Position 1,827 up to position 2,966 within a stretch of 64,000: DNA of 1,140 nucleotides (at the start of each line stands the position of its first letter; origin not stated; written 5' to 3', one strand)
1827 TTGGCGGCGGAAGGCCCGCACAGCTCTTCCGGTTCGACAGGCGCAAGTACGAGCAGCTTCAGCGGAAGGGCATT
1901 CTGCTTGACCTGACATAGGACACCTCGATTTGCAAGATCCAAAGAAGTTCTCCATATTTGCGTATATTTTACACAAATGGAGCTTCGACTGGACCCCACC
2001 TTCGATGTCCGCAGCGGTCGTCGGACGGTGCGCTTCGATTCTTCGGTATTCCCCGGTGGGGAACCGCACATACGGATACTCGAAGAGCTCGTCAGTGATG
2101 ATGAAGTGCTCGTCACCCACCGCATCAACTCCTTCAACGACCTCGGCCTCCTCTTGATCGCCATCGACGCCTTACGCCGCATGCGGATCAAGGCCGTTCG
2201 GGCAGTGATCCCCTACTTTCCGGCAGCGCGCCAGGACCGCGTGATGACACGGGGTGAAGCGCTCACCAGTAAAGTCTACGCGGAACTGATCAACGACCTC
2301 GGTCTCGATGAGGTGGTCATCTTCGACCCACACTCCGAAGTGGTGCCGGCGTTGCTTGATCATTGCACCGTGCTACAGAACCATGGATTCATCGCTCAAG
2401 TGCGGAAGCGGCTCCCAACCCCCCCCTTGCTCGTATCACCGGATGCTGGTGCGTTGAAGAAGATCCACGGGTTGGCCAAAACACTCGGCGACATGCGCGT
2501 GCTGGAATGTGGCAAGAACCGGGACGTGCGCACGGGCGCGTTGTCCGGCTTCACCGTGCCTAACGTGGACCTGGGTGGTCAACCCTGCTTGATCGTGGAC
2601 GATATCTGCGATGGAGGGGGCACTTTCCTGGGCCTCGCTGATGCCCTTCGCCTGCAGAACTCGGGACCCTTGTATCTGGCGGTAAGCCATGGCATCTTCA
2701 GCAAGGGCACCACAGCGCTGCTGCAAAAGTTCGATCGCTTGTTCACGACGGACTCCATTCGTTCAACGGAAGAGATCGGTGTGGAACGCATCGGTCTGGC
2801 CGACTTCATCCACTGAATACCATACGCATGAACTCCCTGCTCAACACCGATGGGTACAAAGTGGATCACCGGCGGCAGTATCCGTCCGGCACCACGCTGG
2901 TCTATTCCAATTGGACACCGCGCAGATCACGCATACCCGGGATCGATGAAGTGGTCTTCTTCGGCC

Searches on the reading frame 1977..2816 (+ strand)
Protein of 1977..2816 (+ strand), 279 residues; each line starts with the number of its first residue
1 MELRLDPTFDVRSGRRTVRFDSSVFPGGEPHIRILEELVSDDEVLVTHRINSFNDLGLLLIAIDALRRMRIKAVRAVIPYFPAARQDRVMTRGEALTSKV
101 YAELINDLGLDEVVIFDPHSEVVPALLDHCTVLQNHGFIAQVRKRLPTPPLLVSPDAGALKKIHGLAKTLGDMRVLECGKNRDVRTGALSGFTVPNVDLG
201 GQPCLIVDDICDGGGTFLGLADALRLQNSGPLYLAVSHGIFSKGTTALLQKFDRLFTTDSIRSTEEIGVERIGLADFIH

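Call 80: find_encoding_contigs(protein=window:1977-2816:+, flank=10000, max_places=3)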
Protein window:1977-2816:+ (279 aa): 22 contigs read that carry it; 3 places shown.
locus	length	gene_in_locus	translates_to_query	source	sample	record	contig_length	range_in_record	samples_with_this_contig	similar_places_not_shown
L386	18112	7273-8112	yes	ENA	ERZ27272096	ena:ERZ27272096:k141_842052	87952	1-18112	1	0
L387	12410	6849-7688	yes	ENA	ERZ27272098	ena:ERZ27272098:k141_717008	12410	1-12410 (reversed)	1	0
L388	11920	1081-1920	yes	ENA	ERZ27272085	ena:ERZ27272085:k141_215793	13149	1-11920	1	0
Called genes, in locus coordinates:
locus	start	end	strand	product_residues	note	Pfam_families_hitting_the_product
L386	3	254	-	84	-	?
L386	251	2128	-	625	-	PF01558:POR, PF01855:POR_N, PF17147:PFOR_II (weak)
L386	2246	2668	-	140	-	-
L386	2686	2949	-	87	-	PF01106:NifU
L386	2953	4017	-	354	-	PF01883:FeS_assembly_P, PF02374:ArsA_ATPase (faint), PF00142:Fer4_NifH (faint), PF01656:CbiA, PF09140:MipZ (weak), PF10609:ParA, PF13614:AAA_31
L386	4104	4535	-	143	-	-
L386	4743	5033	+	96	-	PF01909:NTP_transf_2, PF18765:Polbeta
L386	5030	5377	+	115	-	PF01934:HepT-like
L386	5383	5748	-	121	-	PF01035:DNA_binding_1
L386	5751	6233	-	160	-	PF14317:YcxB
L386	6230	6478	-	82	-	-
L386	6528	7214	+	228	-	PF00293:NUDIX, PF19368:WHD_AraR, PF21906:WHD_NrtR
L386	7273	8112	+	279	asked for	PF13793:Pribosyltran_N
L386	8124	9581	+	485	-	PF18127:NAMPT_N, PF04095:NAPRTase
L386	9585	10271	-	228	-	PF02390:Methyltransf_4, PF08242:Methyltransf_12 (faint), PF13649:Methyltransf_25, PF13847:Methyltransf_31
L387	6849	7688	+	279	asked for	PF13793:Pribosyltran_N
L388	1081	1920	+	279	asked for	PF13793:Pribosyltran_N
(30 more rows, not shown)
